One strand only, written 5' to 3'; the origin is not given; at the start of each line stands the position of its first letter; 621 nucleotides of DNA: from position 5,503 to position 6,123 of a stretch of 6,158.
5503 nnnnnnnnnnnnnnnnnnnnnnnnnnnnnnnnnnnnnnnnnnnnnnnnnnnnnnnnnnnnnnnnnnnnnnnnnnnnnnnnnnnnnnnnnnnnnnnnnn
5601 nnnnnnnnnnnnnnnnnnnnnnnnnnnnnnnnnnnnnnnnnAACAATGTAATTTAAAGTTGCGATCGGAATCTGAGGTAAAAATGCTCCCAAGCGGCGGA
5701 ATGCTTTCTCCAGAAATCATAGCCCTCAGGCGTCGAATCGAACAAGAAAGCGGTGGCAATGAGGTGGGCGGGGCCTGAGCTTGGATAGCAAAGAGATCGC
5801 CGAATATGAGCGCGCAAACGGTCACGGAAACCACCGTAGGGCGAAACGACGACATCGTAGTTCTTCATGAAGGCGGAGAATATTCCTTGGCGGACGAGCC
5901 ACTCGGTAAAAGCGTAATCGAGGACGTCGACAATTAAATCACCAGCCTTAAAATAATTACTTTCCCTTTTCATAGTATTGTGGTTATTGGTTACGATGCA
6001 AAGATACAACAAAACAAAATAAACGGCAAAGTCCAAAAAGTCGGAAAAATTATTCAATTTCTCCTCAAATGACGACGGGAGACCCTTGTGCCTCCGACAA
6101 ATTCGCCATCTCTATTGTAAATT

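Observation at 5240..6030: Self-contained promoter / two unknown ORFs / terminator cassette inside a microvirus genome (moron-like module)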

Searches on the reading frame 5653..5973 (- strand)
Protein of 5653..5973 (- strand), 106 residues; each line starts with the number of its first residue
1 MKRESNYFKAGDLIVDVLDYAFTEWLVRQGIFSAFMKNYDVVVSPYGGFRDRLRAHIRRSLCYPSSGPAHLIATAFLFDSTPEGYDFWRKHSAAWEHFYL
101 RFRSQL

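Call 4: search_protein_families(library=phrogs, proteins=[window:5653-5973:-], max_evalue=0.1)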
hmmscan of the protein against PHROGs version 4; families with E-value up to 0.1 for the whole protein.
window:5653-5973:- (106 aa): 3 families
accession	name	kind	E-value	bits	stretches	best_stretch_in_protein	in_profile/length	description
phrog_10949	-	unknown function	0.0043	18.5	1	67-91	51-75/80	-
phrog_16354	-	unknown function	0.0097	17.1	1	72-90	48-66/76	-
phrog_25460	-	unknown function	0.047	14.4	1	73-95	43-65/144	-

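Call 5: search_protein_families(library=pfam, proteins=[window:5653-5973:-], max_evalue=0.1)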
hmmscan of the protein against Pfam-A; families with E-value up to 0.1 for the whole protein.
window:5653-5973:- (106 aa): 0 families

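Call 8: search_dna_similar(query=window:5653-5973:-, collection=phages, mode=protein, max_evalue=1, max_rows=30)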
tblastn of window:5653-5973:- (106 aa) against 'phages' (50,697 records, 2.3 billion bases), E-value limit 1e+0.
Records with a match: 11; places in all: 11; records where one place covers at least 80% of the query: 9.
Best place of each record, by identity: <60% 11.
By first word of the organism name: Microviridae 8; bajarodmic 2; Variovorax 1.
By host as written in the record: - 11.
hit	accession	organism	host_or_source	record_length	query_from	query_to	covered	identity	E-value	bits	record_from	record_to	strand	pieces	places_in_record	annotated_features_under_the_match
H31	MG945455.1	Microviridae sp.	musk deer feces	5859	1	100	94%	41.0%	7e-14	71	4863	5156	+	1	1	similar to hypothetical protein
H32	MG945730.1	Microviridae sp.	pig feces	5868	1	102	96%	36.3%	1e-13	70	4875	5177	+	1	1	similar to hypothetical protein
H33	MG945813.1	Microviridae sp.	pig feces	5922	3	102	94%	36.9%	2e-12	67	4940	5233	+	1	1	similar to hypothetical protein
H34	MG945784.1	Microviridae sp.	pig feces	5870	3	102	94%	35.9%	2e-12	67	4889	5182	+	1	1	similar to hypothetical protein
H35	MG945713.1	Microviridae sp.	pig feces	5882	3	102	94%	35.9%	3e-12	66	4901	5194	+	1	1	similar to hypothetical protein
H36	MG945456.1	Microviridae sp.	masked civet feces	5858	8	98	86%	38.5%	1e-10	62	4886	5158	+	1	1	similar to hypothetical protein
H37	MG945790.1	Microviridae sp.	pig feces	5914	7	102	91%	36.5%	2e-12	67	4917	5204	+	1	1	similar to hypothetical protein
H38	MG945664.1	Microviridae sp.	pig feces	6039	8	98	86%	35.2%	5e-10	60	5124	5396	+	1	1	similar to hypothetical protein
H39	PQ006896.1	bajarodmic virus 678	Dipodomys merriami feces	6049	11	98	83%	31.6%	1e-3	42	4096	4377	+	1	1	hypothetical protein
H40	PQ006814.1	bajarodmic virus 608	Chaetodipus arenarius feces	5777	22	101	75%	30.2%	4e-4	44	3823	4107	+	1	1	hypothetical protein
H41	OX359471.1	Variovorax phage VAC_51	-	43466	47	90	42%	43.2%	2e-1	36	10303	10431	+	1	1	hypothetical protein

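Call 13: find_homologous_proteins(query=window:5653-5973:-, max_evalue=0.01)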
Query window:5653-5973:- (106 aa): 57 proteins with E <= 0.01 among 60 candidates.
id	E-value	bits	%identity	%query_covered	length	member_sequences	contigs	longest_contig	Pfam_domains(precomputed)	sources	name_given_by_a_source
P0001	9.0e-68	243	100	100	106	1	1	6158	-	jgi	-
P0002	3.1e-54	200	82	100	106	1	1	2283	-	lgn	-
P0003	1.8e-53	197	83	100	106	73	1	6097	-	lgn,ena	-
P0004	6.0e-51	189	79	100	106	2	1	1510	-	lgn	-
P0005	3.5e-50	187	79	100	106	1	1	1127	-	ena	-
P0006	4.4e-50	186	79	100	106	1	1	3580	-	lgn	-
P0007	6.5e-47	176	72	99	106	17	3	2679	-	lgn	-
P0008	2.6e-46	174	74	100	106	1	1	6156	-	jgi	-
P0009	3.0e-46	174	76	100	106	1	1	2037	-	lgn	-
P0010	3.0e-46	174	75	100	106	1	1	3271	-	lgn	-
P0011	1.1e-45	172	73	100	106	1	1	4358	-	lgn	-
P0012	3.2e-44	168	71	100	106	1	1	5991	-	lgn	-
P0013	3.2e-44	168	70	100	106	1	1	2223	-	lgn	-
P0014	3.6e-44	167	70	100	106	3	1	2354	-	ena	-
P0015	4.9e-44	167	71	100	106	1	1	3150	-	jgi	-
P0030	4.8e-39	151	63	99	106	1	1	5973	-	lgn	-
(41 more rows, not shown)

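Call 28: predict_structure(alignment_id=A1)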
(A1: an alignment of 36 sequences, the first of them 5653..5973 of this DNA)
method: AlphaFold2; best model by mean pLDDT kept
length: 106 residues; sequences in the alignment: 36
mean_pLDDT: 72.0   pTM: 0.65
mean pLDDT of the five models: 72.0, 71.0, 67.8, 66.7, 63.4
residues with pLDDT >= 90: 2; 70-90: 67; 50-70: 28; < 50: 9
segments of 3 or more residues with pLDDT < 50: 1-9
pLDDT, mean of each block of 10 residues (from residue 1): 41 83 86 75 65 80 69 63 73 83 75
secondary structure, 60 per line:
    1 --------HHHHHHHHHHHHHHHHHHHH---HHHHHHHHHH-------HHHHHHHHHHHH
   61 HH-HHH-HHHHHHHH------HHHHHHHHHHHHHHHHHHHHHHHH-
elements in order: H9-28 H32-41 H49-62 H68-75 H82-105

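Call 33: fold_search(model_id=the predicted structure, library=pdb)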
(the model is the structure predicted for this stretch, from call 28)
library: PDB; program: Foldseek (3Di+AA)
matches with E <= 10: 1; with E <= 0.001: 0
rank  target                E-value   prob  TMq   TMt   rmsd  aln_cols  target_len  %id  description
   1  5b3g_B                1.9e+00  0.08  0.21  0.07  14.0        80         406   14  The crystal structure of the heterodimer of SHORT-ROOT and SCARECROW GRAS domains (released 2017-03-01)

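Call 42: search_protein_representatives(alignment_id=A1)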
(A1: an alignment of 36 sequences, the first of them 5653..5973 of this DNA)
Query: 36 sequences, 106 profile positions. Proteins with E-value up to 0.001 (for the whole library): 151; up to 1e-10: 32; up to 1e-30: 6. The best 150 are listed.
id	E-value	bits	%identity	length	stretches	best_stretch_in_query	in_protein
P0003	1.0e-51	189.5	-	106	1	1-106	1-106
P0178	4.7e-46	171.2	-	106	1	1-105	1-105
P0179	1.5e-45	169.6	-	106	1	1-106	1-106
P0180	3.4e-33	129.9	-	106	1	1-105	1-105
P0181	1.5e-31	124.6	-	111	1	1-106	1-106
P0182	4.0e-31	123.2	-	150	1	3-105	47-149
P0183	8.3e-30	119.0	-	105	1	3-106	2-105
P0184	6.8e-29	116.1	-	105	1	3-104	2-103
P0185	5.8e-28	113.1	-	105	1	3-106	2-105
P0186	1.0e-27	112.3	-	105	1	3-104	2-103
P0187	1.7e-27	111.6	-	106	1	3-105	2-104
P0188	4.3e-26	107.1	-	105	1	3-104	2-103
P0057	4.8e-26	106.9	-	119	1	1-67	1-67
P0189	7.2e-25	103.1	-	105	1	3-106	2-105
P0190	1.3e-23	99.1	-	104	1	3-102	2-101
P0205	1.5e-14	70.0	-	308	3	57-101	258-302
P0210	5.4e-10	55.3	-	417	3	22-100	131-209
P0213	2.2e-09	53.4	-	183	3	15-105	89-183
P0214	7.9e-09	51.6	-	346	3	65-98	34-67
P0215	2.6e-08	49.9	-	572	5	32-103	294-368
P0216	2.7e-08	49.8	-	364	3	45-99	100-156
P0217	5.5e-08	48.9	-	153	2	57-105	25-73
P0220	3.6e-07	46.2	-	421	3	55-104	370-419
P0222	5.1e-07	45.7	-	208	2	21-101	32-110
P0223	8.2e-07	45.1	-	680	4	62-92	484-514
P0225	9.2e-07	44.9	-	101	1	6-101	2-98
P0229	1.8e-06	44.0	-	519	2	66-100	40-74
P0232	5.0e-06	42.6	-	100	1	10-102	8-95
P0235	6.1e-06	42.3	-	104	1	18-102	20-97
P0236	6.5e-06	42.2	-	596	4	67-94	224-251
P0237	7.2e-06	42.1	-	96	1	17-101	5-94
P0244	1.6e-05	40.9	-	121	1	16-100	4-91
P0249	2.2e-05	40.5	-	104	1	22-104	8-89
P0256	6.0e-05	39.1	-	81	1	26-101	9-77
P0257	6.4e-05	39.0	-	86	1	22-102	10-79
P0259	6.9e-05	38.9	-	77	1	36-103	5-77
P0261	8.1e-05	38.7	-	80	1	21-98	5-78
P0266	1.2e-04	38.1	-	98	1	9-103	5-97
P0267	1.2e-04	38.1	-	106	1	22-101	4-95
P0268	1.3e-04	38.0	-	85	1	22-101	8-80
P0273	1.9e-04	37.5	-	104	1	21-105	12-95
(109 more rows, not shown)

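Call 43: search_protein_families(library=pfam, proteins=[P0205, P0210, P0213, P0214, P0215, P0216, P0220, P0223, P0229, P0236], max_evalue=0.01)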
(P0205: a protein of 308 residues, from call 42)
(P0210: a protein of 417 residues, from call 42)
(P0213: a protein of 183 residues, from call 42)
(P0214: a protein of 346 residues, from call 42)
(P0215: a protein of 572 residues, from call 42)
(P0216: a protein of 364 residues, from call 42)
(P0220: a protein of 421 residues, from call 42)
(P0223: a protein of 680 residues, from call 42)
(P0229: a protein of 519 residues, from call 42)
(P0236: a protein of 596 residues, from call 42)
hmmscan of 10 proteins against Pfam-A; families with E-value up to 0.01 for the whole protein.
P0205 (308 aa): 0 families

P0210 (417 aa): 0 families

P0213 (183 aa): 0 families

P0214 (346 aa): 1 family
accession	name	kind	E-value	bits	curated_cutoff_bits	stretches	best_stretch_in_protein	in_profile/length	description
PF06448.16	DUF1081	-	0.0087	16.9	25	0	29-103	31-101/112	Domain of Unknown Function (DUF1081)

P0215 (572 aa): 1 family
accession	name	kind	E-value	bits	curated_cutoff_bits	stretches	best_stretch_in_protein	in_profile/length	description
PF18774.7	APOBEC4_like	-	0.00066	20.1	26.7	0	390-425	29-64/131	APOBEC4-like -AID/APOBEC-deaminase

P0216 (364 aa): 0 families

P0220 (421 aa): 0 families

P0223 (680 aa): 1 family
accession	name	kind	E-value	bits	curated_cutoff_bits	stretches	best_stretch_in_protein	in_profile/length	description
PF20637.2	ATG5_HBR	-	0.0032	17.7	21.3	0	270-288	34-52/59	Autophagy protein ATG5, alpha-helical bundle region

P0229 (519 aa): 1 family
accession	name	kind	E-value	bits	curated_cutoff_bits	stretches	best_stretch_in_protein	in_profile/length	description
PF18346.7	SH3_15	-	0.0061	17.3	24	0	189-253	1-24/67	Mind bomb SH3 repeat domain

P0236 (596 aa): 0 families

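Call 45: list_cluster_members(proteins=[P0205, P0210, P0215, P0217, P0222, P0225, P0237, P0256, P0261, P0213])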
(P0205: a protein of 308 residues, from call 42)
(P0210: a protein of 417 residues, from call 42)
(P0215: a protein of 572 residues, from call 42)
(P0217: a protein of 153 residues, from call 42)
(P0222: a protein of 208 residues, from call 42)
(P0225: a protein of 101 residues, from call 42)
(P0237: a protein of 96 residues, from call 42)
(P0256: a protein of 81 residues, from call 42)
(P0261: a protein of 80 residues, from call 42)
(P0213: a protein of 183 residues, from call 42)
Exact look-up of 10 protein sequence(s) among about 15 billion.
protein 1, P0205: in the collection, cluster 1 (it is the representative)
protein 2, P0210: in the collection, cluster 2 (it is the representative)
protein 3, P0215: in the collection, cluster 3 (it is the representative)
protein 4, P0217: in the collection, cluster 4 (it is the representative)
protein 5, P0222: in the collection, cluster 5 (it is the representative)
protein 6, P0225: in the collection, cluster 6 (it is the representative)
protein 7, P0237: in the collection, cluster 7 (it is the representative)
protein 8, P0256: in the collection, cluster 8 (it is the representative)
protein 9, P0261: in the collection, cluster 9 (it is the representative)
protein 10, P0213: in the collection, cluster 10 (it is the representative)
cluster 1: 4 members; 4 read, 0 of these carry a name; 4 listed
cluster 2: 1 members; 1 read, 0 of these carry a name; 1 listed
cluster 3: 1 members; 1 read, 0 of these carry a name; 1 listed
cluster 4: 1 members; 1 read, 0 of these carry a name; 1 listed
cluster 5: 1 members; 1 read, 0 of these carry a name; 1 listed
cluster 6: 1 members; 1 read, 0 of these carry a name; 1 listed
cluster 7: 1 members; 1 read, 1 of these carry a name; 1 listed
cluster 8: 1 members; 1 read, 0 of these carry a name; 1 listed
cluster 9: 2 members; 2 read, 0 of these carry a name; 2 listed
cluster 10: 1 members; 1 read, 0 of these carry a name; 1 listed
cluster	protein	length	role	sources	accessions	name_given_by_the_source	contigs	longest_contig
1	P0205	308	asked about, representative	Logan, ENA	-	-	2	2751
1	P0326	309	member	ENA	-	-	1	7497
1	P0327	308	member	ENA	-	-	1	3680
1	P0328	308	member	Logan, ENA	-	-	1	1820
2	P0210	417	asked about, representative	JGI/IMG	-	-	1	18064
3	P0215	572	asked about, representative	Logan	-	-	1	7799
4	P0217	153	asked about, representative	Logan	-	-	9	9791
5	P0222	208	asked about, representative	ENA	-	-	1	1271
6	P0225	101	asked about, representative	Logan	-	-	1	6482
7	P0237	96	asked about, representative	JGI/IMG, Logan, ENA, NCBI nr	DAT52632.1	hypothetical protein | MAG TPA: hypothetical protein [Caudoviricetes sp.]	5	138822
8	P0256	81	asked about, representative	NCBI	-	-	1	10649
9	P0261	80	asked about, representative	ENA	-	-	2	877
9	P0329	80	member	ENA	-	-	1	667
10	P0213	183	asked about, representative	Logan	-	-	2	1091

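Call 46: search_protein_families(library=phrogs, proteins=[P0205, P0210, P0213, P0217, P0222, P0225, P0237, P0256, P0261, P0215], max_evalue=0.001)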
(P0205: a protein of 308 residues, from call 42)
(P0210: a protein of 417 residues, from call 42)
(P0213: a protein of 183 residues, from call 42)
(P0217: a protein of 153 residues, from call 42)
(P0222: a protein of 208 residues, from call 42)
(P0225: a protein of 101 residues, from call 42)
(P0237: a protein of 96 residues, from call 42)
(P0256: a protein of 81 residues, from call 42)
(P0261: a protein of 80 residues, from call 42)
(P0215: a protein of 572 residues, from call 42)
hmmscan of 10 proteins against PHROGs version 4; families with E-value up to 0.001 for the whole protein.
P0205 (308 aa): 5 families
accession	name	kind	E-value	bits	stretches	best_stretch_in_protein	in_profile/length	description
phrog_25460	-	unknown function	1.5e-11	45.2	0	271-294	40-63/144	-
phrog_16354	-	unknown function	3.2e-10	41.1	0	273-299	48-74/76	-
phrog_10949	-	unknown function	1.6e-07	32.7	0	274-290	57-73/80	-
phrog_30073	-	unknown function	0.00043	21.5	0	273-293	59-79/81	-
phrog_20568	-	unknown function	0.00084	20.9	0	269-293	67-92/94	-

P0210 (417 aa): 3 families
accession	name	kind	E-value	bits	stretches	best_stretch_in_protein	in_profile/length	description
phrog_16354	-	unknown function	1.5e-11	45.3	1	182-205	49-72/76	-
phrog_10949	-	unknown function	8.2e-11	43.2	0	174-199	49-74/80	-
phrog_20568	-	unknown function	1.7e-05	26.4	0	183-200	74-91/94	-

P0213 (183 aa): 3 families
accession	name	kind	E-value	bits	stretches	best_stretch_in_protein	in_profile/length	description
phrog_16354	-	unknown function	1.7e-07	32.3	0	149-175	47-73/76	-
phrog_10949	-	unknown function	3.8e-05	25.1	0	53-74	56-77/80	-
phrog_25460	-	unknown function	0.00019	22.2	0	150-175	42-67/144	-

P0217 (153 aa): 6 families
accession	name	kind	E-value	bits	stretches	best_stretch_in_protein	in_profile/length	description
phrog_16354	-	unknown function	2.3e-14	54.4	2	3-62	3-70/76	-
phrog_25460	-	unknown function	2.8e-12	47.6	2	102-138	28-64/144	-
phrog_10949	-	unknown function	2.8e-11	44.7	1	110-134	50-74/80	-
phrog_20568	-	unknown function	1.2e-08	36.5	1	110-137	66-93/94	-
phrog_30073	-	unknown function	5.7e-05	24.4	0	103-138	46-81/81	-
phrog_38635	-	unknown function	0.00014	23.2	0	109-147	85-121/131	-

P0222 (208 aa): 3 families
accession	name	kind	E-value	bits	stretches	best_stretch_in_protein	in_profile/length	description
phrog_16354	-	unknown function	2.1e-11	44.9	2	73-99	40-66/76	-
phrog_10949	-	unknown function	1.2e-07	33.1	0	175-195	54-74/80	-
phrog_20568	-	unknown function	6.8e-06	27.6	0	56-99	52-90/94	-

P0225 (101 aa): 2 families
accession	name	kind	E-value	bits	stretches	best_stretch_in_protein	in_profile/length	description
phrog_16354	-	unknown function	4.5e-06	27.8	1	68-92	47-71/76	-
phrog_20568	-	unknown function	0.00076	21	1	62-89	65-92/94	-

P0237 (96 aa): 1 family
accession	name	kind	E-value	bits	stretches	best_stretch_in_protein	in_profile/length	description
phrog_16354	-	unknown function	4.8e-06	27.7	1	58-85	41-68/76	-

P0256 (81 aa): 4 families
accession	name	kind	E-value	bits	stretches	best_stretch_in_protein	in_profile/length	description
phrog_16354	-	unknown function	1.3e-06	29.5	1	35-69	35-69/76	-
phrog_10949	-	unknown function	2.8e-06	28.7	1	17-66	26-74/80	-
phrog_20568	-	unknown function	3.7e-05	25.2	1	42-68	65-92/94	-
phrog_25460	-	unknown function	0.00011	22.9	1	2-69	2-63/144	-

P0261 (80 aa): 4 families
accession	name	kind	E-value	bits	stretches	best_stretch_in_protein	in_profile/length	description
phrog_16354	-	unknown function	5.3e-06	27.6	1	51-77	47-73/76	-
phrog_25460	-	unknown function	7e-05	23.6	1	36-72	26-62/144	-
phrog_10949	-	unknown function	0.00014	23.3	1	33-73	36-77/80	-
phrog_20568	-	unknown function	0.00072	21.1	0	44-72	64-92/94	-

P0215 (572 aa): 1 family
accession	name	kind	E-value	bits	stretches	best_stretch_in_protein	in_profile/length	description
phrog_16354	-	unknown function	3.8e-08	34.4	0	43-62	49-68/76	-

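Call 47: search_dna_similar(query=P0217, collection=phages, mode=protein, max_evalue=0.001, max_rows=40)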
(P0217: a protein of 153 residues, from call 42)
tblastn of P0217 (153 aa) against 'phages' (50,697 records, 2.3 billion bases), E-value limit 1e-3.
Records with a match: 1; places in all: 1; records where one place covers at least 80% of the query: 1.
Best place of each record, by identity: <60% 1.
By first word of the organism name: phage 1.
By host as written in the record: - 1.
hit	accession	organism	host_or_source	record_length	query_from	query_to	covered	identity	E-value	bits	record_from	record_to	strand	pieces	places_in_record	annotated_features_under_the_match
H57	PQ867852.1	phage T4S1-k141_462158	Crassostrea hongkongensis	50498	8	142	88%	24.7%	5e-5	47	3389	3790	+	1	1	hypothetical protein (x3)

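Call 50: search_solved_structures(query=A1, max_evalue=10)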
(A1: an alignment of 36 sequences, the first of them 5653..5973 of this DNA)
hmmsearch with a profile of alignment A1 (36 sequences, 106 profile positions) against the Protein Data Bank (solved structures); distinct sequences matched with E-value up to 10: 3.
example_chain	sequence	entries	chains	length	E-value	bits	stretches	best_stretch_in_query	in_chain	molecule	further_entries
5ztc_A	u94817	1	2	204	0.29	14.3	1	26-91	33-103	Lmo2088 protein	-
7r81_L2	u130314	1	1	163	1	12.6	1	21-89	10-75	Probable 40s ribosomal protein s10-b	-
5ujc_A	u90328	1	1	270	1.2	12.4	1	16-52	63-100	MMACHC-like protein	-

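Call 60: find_encoding_contigs(protein=P0237, flank=8000, max_places=3)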
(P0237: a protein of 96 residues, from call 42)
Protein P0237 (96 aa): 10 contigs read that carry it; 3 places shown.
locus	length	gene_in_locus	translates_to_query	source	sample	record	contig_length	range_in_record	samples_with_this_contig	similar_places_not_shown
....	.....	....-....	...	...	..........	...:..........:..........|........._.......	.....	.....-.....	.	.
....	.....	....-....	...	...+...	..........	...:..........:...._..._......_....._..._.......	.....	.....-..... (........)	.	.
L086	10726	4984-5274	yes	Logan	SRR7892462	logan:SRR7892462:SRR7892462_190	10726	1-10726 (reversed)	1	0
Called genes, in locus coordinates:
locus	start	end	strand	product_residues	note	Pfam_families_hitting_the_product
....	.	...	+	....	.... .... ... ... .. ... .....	-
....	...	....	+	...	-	-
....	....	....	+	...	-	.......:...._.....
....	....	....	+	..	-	-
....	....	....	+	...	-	-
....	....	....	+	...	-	-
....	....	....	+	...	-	-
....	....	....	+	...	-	-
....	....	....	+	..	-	-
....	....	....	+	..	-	-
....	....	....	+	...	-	-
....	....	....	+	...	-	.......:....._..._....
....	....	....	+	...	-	-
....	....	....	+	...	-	-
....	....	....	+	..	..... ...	-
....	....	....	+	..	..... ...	-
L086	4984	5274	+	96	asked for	-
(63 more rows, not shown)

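Call 61: find_encoding_contigs(protein=P0210, flank=8000, max_places=2)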
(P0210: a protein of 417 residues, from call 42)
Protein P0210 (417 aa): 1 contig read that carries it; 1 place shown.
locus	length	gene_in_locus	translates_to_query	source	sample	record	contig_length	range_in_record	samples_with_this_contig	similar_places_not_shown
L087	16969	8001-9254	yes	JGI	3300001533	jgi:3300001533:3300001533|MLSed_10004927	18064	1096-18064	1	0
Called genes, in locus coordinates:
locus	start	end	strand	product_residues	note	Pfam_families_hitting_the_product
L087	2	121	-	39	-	-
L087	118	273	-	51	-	-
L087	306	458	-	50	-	-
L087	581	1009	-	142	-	-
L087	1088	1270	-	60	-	-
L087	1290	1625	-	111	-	-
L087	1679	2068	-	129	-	-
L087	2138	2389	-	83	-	-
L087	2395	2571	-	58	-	-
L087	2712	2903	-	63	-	-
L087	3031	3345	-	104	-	-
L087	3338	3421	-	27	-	-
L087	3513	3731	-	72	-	-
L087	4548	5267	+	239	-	-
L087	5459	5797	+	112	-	-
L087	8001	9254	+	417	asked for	-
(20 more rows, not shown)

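Call 90: search_protein_families(library=ncbifam, proteins=[window:5653-5973:-, P0237, P0217, P0210], max_evalue=0.1)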
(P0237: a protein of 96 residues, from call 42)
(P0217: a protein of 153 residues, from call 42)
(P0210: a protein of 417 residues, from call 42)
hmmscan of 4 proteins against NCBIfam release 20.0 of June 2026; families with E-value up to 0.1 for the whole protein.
window:5653-5973:- (106 aa): 0 families

P0237 (96 aa): 0 families

P0217 (153 aa): 0 families

P0210 (417 aa): 1 family
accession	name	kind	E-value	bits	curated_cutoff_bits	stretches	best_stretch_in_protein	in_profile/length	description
NF008006.0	PRK10735.1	equivalog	0.059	11.8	513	0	120-147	308-335/481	metalloprotease TldD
